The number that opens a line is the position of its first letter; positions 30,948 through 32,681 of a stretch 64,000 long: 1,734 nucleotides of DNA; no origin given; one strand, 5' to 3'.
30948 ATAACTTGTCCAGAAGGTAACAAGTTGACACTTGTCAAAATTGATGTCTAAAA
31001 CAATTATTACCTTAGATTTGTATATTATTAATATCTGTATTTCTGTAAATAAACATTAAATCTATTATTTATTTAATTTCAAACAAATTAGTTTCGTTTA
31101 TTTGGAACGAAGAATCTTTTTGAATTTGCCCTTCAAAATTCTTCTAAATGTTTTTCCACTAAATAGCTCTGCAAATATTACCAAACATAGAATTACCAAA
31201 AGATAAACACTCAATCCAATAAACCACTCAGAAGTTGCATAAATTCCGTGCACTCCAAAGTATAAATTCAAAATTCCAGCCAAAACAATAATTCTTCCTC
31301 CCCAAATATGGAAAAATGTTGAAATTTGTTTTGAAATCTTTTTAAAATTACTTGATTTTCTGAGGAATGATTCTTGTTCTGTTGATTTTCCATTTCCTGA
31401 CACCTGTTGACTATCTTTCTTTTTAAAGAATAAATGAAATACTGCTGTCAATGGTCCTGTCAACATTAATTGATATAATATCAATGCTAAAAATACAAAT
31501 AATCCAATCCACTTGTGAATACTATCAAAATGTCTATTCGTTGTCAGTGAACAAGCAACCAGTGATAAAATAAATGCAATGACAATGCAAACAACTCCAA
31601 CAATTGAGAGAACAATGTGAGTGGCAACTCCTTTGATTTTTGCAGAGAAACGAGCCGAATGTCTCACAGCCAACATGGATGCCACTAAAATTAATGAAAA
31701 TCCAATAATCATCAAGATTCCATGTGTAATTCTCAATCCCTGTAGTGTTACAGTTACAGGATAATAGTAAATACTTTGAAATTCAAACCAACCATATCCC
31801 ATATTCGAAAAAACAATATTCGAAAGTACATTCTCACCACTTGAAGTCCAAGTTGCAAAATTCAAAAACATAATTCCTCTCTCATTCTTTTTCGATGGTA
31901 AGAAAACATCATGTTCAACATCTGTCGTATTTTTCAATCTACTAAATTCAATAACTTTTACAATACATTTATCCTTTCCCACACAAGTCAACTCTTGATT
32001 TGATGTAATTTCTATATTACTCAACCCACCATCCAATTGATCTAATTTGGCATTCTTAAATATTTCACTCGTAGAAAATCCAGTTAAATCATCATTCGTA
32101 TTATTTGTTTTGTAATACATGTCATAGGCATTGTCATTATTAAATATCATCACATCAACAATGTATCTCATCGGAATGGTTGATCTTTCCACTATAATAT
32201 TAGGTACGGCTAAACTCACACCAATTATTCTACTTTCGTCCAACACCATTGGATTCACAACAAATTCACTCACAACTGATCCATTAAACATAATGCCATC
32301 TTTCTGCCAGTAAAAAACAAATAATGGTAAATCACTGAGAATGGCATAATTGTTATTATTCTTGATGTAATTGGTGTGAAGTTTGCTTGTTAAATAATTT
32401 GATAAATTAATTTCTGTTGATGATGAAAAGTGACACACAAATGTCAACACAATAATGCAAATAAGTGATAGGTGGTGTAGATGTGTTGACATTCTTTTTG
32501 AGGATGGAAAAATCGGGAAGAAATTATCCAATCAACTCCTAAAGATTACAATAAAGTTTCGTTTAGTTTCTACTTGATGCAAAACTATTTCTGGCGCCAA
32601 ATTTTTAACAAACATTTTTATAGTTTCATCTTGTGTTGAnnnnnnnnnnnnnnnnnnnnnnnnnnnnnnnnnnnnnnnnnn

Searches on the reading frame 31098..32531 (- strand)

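Call 82: search_protein_families(library=pfam, proteins=[window:31098-32531:-], max_evalue=0.0001)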
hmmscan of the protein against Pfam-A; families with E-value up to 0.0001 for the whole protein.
window:31098-32531:- (477 aa): 1 family
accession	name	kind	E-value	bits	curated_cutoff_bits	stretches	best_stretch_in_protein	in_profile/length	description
PF03188.21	Cytochrom_B561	-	6.4e-09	36.6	23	1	270-355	2-87/137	Eukaryotic cytochrome b561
